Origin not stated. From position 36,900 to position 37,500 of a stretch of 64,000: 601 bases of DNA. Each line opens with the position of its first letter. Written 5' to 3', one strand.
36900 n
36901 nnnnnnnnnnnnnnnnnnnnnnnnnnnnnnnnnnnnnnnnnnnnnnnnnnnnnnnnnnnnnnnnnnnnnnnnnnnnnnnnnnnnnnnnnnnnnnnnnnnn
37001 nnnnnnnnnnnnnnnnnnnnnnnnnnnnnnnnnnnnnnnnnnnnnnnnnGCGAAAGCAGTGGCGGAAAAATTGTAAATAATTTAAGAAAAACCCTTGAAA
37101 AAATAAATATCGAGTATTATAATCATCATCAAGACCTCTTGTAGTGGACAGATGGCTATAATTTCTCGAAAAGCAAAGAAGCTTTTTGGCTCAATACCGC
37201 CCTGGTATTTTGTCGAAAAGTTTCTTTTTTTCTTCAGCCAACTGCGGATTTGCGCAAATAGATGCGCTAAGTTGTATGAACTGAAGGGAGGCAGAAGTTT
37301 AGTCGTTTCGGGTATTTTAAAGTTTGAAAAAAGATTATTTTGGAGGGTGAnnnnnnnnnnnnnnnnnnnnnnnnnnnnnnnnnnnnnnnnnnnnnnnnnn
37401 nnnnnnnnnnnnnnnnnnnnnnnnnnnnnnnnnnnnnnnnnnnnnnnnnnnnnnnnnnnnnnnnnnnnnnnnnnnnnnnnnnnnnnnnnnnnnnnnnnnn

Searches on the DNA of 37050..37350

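Call 50: search_rna_families(source=window, start=37050, end=37350, threshold=evalue, max_evalue=10, show_alignments=2)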
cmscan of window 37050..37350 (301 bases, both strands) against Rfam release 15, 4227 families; matches with E-value up to 10: 7.
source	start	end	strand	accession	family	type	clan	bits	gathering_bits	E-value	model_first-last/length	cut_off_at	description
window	37174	37230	+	RF03697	mir-722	Gene; miRNA;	-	24.6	81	0.012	1-67/67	no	mir-722 microRNA precursor family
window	37098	37231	+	RF00506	Thr_leader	Cis-reg; leader;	-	16.9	55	0.8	1-118/118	no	Threonine operon leader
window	37170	37232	+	RF01029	mir-649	Gene; miRNA;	-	14.3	100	7.2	1-93/93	no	mir-649 microRNA precursor family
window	37084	37142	-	RF00079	OmrA-B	Gene; sRNA;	-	12.7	40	8.7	1-87/87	no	OmrA-B family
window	37187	37242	-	RF01625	ceN28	Gene; snRNA; snoRNA; CD-box;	-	12.6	70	9.1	1-88/88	no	Caenorhabditis snoRNA ceN28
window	37093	37136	-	RF00321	snoZ247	Gene; snRNA; snoRNA; CD-box;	-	12.5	38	7.7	1-139/139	no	Small nucleolar RNA Z247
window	37050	37117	+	RF01578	RUF1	Gene; sRNA;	-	12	70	6.8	196-264/264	5'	Plasmodium RNA of unkown function RUF1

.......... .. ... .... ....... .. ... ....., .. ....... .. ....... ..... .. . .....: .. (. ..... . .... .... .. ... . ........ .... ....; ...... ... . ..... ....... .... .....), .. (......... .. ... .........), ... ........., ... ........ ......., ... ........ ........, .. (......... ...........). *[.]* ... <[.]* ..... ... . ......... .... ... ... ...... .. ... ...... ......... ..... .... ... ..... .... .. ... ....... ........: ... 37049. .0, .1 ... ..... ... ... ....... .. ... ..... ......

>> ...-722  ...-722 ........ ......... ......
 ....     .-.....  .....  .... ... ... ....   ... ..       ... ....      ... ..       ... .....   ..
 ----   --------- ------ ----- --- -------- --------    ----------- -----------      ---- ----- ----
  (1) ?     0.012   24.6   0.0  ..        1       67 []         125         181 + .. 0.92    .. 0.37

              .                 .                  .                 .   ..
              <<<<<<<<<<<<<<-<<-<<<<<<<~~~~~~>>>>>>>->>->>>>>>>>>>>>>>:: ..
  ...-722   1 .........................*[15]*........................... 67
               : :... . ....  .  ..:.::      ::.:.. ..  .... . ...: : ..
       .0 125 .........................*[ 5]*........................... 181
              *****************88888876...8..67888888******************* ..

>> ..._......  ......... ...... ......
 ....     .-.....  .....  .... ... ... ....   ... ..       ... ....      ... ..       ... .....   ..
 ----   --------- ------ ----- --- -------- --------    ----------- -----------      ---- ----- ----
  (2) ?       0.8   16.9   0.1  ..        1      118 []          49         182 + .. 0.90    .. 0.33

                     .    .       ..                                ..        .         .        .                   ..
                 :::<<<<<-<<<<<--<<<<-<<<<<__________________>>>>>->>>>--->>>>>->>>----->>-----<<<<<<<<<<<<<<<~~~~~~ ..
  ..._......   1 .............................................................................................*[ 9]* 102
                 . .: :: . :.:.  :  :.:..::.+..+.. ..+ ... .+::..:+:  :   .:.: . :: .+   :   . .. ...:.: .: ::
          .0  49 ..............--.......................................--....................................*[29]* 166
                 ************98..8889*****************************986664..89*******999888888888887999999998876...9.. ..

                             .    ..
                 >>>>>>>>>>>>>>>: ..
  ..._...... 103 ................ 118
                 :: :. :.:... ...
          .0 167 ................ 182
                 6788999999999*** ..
